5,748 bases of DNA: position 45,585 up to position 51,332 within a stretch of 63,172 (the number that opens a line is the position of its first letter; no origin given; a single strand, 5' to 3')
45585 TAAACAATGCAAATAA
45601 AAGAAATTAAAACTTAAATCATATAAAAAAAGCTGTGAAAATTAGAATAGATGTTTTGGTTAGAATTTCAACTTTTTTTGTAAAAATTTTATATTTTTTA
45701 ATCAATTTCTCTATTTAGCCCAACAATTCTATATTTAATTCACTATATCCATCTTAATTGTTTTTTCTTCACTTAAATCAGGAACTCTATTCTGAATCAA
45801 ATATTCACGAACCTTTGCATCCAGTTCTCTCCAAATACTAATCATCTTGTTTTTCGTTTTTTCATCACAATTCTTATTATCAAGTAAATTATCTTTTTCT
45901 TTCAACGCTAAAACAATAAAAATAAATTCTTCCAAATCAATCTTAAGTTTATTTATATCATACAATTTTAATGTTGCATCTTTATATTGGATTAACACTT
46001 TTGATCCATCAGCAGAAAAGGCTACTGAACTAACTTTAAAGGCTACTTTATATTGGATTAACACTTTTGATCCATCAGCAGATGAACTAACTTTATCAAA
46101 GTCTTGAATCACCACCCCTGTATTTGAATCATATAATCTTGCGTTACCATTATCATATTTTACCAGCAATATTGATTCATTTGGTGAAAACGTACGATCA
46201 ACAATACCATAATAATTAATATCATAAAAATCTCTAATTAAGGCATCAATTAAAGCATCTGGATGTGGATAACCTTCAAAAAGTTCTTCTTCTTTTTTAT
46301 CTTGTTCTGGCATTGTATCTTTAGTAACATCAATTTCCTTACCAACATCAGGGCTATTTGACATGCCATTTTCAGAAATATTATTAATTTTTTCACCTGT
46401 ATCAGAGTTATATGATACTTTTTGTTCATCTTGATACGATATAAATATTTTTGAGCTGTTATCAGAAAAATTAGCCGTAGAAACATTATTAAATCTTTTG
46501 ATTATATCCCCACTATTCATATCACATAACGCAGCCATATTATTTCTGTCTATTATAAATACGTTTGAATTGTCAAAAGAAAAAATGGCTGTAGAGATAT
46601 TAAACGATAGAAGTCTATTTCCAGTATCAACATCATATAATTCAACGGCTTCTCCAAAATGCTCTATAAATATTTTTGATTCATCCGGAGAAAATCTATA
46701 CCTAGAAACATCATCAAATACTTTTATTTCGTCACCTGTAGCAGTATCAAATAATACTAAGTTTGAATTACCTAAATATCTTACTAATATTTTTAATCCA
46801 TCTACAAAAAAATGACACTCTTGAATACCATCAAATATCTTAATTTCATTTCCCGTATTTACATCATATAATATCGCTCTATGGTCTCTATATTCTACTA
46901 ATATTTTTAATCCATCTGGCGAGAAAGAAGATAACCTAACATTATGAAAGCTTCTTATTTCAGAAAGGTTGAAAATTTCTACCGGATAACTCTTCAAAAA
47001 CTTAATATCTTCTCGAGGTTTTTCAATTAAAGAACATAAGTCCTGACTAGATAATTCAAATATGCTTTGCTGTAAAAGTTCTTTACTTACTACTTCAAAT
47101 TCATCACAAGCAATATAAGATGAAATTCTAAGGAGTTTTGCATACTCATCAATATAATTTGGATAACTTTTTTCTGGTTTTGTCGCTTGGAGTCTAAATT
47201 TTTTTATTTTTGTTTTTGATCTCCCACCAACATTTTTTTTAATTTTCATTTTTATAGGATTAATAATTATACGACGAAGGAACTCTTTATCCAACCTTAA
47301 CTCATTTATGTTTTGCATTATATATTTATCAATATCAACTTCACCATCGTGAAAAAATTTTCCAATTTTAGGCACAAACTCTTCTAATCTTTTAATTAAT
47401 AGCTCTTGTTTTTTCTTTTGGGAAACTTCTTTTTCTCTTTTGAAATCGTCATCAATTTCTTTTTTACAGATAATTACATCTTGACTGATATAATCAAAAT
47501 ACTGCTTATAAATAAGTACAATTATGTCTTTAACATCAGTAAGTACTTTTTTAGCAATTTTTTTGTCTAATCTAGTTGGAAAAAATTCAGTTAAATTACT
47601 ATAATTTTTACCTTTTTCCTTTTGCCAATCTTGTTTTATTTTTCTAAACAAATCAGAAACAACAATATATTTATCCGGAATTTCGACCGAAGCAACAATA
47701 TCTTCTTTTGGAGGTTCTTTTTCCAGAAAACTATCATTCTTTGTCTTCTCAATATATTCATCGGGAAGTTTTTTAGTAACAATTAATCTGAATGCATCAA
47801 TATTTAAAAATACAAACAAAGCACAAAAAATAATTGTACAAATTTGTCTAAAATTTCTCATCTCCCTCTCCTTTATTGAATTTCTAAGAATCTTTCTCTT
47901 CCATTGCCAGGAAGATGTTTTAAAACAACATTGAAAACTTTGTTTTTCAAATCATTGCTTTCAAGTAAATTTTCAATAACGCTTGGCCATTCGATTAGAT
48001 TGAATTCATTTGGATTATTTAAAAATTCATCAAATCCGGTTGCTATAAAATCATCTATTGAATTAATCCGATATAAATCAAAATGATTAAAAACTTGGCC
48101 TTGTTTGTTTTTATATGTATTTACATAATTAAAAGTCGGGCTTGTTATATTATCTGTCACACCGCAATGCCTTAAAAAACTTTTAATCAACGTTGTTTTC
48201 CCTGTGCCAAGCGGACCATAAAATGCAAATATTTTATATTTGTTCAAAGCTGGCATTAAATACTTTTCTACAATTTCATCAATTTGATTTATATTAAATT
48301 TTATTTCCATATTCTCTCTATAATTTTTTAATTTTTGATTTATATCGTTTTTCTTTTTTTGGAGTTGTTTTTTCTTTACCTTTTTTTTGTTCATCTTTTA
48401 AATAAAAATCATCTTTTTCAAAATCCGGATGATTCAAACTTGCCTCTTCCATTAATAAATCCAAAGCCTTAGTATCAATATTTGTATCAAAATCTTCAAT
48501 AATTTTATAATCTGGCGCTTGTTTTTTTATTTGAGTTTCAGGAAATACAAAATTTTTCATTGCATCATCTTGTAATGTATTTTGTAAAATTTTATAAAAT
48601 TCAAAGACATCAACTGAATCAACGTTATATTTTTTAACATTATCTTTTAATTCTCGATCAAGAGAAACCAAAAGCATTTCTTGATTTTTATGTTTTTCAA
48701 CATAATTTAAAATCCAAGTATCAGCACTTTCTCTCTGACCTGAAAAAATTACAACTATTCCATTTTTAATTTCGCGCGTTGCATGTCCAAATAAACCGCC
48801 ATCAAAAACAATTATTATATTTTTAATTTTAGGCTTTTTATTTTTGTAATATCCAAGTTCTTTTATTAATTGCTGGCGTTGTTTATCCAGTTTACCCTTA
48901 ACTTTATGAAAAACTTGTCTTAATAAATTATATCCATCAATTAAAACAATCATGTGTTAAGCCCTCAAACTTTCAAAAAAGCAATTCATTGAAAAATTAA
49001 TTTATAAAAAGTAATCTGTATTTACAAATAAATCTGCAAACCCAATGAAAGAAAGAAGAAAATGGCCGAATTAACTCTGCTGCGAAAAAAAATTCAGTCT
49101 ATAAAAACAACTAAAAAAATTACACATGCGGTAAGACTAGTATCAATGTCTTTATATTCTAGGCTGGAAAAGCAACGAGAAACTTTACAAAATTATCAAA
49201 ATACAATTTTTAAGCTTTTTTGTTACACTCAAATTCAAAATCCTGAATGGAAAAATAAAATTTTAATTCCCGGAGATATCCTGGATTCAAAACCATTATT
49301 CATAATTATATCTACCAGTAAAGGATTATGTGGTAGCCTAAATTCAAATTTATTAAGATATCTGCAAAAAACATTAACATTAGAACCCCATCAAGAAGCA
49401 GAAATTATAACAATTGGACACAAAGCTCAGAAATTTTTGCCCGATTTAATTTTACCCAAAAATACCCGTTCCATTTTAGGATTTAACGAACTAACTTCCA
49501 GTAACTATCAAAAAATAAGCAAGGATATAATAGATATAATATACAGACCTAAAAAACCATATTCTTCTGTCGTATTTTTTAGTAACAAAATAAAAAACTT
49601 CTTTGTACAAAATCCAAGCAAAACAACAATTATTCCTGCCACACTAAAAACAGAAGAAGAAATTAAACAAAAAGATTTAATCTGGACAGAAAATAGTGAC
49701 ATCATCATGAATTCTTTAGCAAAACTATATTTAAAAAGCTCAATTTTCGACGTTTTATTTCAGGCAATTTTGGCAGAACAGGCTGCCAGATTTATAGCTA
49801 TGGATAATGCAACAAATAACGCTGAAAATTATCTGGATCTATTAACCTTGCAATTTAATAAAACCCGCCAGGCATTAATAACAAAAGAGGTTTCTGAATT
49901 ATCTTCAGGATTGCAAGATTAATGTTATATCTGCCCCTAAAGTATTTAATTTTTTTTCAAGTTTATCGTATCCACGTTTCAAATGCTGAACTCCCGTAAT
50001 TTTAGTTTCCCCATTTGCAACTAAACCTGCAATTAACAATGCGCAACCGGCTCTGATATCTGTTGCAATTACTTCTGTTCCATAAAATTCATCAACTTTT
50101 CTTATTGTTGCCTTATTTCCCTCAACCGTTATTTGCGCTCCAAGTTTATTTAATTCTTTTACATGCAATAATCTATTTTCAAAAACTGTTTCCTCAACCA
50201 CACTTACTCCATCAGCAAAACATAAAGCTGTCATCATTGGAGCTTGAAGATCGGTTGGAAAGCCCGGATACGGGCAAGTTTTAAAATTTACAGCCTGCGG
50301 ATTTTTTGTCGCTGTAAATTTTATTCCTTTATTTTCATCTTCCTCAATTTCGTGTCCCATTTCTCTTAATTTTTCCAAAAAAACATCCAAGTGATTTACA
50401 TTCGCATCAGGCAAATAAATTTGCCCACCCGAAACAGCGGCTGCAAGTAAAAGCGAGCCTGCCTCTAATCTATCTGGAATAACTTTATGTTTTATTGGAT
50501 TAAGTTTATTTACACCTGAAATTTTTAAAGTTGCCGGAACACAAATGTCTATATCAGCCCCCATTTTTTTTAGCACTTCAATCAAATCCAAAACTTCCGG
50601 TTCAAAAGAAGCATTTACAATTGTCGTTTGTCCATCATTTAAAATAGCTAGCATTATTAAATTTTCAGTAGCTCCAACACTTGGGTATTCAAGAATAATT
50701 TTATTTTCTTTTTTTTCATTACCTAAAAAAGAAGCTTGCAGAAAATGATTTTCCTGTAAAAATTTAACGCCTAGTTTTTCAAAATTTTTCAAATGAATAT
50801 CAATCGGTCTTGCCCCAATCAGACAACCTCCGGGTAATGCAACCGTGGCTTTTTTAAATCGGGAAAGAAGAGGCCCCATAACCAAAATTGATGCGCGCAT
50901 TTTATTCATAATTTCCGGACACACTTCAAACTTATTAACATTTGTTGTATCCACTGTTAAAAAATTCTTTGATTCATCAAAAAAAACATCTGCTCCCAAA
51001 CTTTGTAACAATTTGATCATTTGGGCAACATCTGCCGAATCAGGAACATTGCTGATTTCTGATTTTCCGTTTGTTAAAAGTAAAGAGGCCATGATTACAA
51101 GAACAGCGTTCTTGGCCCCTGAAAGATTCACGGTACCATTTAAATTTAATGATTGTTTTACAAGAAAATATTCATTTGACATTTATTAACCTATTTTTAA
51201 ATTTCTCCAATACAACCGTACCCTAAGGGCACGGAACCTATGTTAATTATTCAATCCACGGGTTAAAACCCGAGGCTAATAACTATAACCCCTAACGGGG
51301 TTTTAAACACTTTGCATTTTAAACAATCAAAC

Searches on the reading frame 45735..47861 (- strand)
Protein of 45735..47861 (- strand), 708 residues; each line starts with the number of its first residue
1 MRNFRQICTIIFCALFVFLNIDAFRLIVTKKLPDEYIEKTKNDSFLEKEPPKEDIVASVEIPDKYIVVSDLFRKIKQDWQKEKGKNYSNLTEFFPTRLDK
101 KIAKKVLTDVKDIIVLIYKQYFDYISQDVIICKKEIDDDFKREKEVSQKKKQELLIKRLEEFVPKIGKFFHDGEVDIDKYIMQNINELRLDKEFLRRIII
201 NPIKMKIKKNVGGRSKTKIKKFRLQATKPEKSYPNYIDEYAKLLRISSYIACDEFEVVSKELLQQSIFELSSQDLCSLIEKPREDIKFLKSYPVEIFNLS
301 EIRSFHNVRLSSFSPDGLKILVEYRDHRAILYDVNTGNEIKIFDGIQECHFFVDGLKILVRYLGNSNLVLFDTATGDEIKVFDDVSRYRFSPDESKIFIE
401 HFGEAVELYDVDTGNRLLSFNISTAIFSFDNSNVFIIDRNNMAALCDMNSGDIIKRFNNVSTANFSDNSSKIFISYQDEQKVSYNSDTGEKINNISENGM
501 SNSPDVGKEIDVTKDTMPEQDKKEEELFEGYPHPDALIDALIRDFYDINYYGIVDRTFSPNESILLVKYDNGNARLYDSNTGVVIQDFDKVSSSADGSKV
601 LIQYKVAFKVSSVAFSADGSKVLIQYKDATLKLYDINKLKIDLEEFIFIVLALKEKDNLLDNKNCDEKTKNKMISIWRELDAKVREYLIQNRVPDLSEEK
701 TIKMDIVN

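Call 52: search_protein_families(library=pfam, proteins=[window:45735-47861:-], max_evalue=0.0001)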
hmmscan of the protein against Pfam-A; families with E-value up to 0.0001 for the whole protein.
window:45735-47861:- (708 aa): 6 families
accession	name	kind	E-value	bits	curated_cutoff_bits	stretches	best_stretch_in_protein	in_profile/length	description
PF12894.13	ANAPC4_WD40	-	1.9e-11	44.5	22.9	0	557-592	45-80/91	Anaphase-promoting complex subunit 4 WD40 domain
PF25174.1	Beta-prop_THOC3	-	4.8e-07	29.5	305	0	383-495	47-167/272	THOC3 beta-propeller domain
PF25175.1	Beta-prop_WDR5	-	5.5e-06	26.3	250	0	358-478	66-200/296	WDR5 beta-propeller domain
PF23414.1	Beta-prop_EML_2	-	3.4e-05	23.8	90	0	558-638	89-155/266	Echinoderm microtubule-associated protein second beta-propeller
PF24796.1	WDR55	-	3.4e-05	23.5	200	0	607-641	53-87/296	WDR55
PF25173.1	Beta-prop_WDR3_1st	-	6.2e-05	23.2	154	0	598-640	20-62/184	WDR3 first beta-propeller domain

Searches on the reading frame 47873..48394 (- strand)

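Call 52: search_protein_families(library=pfam, proteins=[window:47873-48394:-], max_evalue=0.0001)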
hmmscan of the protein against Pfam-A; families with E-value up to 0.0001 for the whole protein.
window:47873-48394:- (173 aa): 2 families
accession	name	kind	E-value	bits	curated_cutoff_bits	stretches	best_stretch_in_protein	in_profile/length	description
PF02367.23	TsaE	-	1e-28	100.3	26.6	1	44-151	12-116/128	Threonylcarbamoyl adenosine biosynthesis protein TsaE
PF00910.28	RNA_helicase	-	5.6e-05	24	21.5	0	58-152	3-90/105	RNA helicase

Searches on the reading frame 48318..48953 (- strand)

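Call 52: search_protein_families(library=pfam, proteins=[window:48318-48953:-], max_evalue=0.0001)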
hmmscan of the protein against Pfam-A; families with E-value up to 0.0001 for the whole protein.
window:48318-48953:- (211 aa): 1 family
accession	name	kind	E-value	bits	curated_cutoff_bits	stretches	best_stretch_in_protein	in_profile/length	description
PF05991.17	NYN_YacP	-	4.2e-17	63.1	24.6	1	3-131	1-135/166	YacP-like NYN domain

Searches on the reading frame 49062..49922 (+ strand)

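Call 52: search_protein_families(library=pfam, proteins=[window:49062-49922:+], max_evalue=0.0001)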
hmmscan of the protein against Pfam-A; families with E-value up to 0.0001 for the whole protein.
window:49062-49922:+ (286 aa): 1 family
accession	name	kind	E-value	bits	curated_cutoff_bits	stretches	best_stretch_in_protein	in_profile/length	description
PF00231.24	ATP-synt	-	3.7e-55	188.1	39.9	1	5-284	3-282/285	ATP synthase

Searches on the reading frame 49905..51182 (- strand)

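Call 52: search_protein_families(library=pfam, proteins=[window:49905-51182:-], max_evalue=0.0001)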
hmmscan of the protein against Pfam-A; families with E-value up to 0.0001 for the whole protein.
window:49905-51182:- (425 aa): 1 family
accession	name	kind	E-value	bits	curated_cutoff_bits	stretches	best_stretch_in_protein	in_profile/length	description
PF00275.25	EPSP_synthase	-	1.5e-98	330.7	22.8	1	9-412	2-417/417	EPSP synthase (3-phosphoshikimate 1-carboxyvinyltransferase)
